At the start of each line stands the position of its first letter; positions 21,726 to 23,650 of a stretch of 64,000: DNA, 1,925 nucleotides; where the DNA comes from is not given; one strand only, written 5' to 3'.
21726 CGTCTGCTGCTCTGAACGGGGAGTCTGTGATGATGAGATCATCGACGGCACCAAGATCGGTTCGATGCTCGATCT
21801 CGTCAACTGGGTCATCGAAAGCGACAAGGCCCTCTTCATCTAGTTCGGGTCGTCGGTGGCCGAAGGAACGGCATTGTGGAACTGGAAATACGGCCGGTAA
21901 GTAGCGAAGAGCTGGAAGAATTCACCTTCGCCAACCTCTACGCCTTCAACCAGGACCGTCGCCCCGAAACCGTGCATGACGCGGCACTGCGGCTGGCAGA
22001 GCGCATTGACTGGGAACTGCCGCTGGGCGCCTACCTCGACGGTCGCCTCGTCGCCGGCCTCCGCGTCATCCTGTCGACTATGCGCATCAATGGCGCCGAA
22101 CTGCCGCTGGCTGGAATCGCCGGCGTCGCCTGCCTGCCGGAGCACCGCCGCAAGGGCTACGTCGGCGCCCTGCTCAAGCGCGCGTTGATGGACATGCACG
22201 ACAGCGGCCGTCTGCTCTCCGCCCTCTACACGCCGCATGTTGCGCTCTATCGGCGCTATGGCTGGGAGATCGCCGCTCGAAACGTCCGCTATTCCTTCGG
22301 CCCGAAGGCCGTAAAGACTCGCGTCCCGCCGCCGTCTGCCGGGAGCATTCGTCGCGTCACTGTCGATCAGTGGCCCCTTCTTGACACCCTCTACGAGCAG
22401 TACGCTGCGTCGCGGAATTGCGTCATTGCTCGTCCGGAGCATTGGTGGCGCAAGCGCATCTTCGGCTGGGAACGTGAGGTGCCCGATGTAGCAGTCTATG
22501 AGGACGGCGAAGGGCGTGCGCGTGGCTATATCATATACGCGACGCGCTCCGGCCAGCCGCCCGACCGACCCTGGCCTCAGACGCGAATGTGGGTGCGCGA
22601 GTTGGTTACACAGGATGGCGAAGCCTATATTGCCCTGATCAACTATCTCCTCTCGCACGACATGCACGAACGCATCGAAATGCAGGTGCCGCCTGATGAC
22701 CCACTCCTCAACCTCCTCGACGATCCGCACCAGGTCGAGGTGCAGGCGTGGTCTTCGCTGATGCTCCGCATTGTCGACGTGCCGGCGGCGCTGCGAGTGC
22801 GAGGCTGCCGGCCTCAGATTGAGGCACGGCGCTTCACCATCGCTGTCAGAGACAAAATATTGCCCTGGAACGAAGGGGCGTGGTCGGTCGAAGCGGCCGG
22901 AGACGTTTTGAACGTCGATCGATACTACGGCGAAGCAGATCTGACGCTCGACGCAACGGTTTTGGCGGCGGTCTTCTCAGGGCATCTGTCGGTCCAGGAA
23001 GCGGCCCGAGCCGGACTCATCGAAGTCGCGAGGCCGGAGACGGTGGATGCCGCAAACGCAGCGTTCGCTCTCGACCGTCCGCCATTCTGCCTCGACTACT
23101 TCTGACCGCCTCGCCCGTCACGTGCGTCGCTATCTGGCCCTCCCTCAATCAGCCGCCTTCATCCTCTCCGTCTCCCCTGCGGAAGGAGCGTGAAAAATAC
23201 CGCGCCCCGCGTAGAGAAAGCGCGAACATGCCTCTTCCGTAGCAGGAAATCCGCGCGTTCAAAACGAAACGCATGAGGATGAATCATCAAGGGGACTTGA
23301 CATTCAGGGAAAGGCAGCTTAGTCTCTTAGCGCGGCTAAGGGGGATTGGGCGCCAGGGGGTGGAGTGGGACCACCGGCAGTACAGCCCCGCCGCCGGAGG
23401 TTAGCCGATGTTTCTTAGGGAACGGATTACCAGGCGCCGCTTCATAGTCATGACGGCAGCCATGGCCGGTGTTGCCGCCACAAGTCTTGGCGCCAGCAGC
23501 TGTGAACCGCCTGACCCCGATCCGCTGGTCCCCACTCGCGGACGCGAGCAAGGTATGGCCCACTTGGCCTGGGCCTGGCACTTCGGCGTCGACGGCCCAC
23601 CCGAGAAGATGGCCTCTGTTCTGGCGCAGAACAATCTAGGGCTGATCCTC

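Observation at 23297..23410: Structured G-rich leader sequestering the RBS of a secreted GH/SH3 gene; faint ZTP-riboswitch-like core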

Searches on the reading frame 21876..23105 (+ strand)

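Call 8: search_protein_families(library=pfam, proteins=[window:21876-23105:+], max_evalue=0.01)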
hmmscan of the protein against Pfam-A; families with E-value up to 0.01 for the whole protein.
window:21876-23105:+ (409 aa): 5 families
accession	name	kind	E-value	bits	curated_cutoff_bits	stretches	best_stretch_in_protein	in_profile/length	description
PF13527.13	Acetyltransf_9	-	1.6e-25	90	25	1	4-133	1-127/127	Acetyltransferase (GNAT) domain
PF17668.7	Acetyltransf_17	-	9e-23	81.5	25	1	184-299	3-114/114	Acetyltransferase (GNAT) domain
PF13530.11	SCP2_2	-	2.3e-19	70.3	23.2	1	302-405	1-104/105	Sterol carrier protein domain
PF00583.31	Acetyltransf_1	-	7.5e-06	26.6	20.7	1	22-129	5-115/116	Acetyltransferase (GNAT) family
PF13508.13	Acetyltransf_7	-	1.7e-05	25.5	27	1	52-131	8-83/84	Acetyltransferase (GNAT) domain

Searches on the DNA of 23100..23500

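Call 4: search_rna_families(source=window, start=23100, end=23500, threshold=evalue, max_evalue=10, show_alignments=3)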
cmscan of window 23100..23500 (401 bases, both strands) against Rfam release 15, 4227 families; matches with E-value up to 10: 1.
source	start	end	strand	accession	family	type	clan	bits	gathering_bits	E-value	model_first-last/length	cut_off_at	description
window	23451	23483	-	RF02468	Ms_IGR-4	Gene; sRNA;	-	16.9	55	2.5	1-38/38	no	Mycobacterium sRNA Ms_IGR-4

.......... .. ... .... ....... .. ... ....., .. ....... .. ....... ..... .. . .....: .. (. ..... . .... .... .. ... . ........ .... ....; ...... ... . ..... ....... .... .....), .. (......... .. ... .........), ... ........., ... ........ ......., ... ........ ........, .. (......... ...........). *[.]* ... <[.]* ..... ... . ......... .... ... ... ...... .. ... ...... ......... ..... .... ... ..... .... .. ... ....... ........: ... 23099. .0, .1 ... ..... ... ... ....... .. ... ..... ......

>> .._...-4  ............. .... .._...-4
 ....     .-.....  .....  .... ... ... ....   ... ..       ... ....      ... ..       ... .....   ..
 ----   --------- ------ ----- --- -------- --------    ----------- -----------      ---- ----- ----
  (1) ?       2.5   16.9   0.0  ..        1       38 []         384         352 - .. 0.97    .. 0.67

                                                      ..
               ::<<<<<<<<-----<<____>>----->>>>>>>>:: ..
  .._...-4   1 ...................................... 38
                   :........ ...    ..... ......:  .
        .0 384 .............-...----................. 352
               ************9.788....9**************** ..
